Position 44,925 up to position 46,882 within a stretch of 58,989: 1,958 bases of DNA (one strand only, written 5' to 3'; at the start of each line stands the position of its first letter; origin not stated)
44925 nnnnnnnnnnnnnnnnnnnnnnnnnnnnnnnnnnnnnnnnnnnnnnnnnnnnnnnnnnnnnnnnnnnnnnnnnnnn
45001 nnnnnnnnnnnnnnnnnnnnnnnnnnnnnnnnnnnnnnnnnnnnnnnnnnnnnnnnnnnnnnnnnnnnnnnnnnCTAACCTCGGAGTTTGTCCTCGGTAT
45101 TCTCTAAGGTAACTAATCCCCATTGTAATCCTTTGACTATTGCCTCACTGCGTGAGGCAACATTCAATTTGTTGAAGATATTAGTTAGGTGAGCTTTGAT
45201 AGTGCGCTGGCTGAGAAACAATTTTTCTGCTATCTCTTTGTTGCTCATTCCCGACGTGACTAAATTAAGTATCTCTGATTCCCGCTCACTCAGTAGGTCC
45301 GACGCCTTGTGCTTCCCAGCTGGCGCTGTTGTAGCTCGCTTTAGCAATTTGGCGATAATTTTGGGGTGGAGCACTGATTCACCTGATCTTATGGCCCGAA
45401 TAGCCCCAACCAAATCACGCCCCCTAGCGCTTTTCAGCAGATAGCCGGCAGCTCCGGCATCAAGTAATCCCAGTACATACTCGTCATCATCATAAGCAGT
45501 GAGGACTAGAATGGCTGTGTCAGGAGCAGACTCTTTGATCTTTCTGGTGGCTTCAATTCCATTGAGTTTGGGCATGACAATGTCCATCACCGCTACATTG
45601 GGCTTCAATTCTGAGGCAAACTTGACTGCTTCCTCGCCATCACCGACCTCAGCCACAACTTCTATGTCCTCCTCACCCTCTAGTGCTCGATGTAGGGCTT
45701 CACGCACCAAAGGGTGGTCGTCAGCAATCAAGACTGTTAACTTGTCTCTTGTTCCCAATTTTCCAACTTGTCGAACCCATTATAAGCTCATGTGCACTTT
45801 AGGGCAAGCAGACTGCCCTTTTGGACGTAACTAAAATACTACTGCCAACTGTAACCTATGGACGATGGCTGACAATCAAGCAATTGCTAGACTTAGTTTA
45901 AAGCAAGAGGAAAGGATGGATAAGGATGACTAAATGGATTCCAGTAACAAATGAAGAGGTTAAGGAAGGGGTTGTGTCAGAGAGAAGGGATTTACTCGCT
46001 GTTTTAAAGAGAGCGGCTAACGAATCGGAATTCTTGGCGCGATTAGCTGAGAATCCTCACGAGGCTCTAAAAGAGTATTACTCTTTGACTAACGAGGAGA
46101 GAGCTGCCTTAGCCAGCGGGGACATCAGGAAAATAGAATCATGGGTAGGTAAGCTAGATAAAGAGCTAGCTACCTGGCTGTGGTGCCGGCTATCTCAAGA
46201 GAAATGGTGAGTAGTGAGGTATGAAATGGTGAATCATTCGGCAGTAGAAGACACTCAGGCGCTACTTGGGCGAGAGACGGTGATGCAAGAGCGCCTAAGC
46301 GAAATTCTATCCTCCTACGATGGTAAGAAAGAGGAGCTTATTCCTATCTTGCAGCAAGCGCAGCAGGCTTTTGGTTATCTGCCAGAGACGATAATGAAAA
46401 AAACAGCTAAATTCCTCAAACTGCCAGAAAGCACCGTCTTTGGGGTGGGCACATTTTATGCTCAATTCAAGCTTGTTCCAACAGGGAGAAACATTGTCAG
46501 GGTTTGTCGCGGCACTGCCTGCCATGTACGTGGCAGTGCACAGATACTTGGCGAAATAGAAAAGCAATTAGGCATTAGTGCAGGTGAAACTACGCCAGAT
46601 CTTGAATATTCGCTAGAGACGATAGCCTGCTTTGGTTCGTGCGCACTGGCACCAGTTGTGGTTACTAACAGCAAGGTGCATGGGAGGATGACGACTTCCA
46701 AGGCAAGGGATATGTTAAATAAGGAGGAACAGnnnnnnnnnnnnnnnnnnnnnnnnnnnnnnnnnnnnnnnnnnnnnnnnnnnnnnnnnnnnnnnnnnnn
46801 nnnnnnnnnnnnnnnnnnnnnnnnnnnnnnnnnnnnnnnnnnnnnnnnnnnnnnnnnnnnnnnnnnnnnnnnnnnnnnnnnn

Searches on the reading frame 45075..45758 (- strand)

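Call 7: search_protein_families(library=pfam, proteins=[window:45075-45758:-], max_evalue=0.001)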
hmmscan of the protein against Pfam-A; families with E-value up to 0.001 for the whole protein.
window:45075-45758:- (227 aa): 6 families
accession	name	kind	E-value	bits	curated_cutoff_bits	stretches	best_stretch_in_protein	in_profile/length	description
PF00072.30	Response_reg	-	2.6e-29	102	30.2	1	9-120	1-110/111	Response regulator receiver domain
PF00196.25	GerE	-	1.6e-22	79.3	23.5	1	155-208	2-55/57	Bacterial regulatory proteins, luxR family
PF08281.18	Sigma70_r4_2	-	4.9e-07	29.7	25.7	1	154-193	9-49/54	Sigma-70, region 4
PF04545.22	Sigma70_r4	-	0.00029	20.7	24.1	1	156-198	5-48/50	Sigma-70, region 4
PF13412.12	HTH_24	-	0.00044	20.2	21.9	1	162-191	7-38/48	Winged helix-turn-helix DNA-binding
PF14493.12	HTH_40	-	0.00054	20.6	27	0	164-197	6-39/89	Helix-turn-helix domain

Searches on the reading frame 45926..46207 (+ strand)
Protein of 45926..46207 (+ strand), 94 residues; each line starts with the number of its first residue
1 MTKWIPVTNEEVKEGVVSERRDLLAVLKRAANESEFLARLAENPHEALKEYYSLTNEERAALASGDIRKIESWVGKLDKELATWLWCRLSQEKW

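Call 7: search_protein_families(library=pfam, proteins=[window:45926-46207:+], max_evalue=0.001)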
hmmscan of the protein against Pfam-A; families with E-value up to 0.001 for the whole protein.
window:45926-46207:+ (94 aa): 1 family
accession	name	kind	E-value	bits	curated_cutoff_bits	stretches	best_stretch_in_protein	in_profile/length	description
PF14407.11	Frankia_peptide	-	0.00023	21.8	48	1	26-82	5-62/63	Ribosomally synthesized peptide prototyped by Frankia Franean1_4349.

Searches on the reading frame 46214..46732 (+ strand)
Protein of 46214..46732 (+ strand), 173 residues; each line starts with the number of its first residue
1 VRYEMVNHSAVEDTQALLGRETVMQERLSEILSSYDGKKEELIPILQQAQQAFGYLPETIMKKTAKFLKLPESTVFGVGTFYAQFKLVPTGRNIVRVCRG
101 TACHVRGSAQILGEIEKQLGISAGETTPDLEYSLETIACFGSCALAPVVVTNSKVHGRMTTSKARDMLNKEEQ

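Call 7: search_protein_families(library=pfam, proteins=[window:46214-46732:+], max_evalue=0.001)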
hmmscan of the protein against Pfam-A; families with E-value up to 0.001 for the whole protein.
window:46214-46732:+ (173 aa): 1 family
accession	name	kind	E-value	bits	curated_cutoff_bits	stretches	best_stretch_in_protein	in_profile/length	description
PF01257.25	2Fe-2S_thioredx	-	9.8e-48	162.1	24.8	1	29-170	2-143/145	Thioredoxin-like [2Fe-2S] ferredoxin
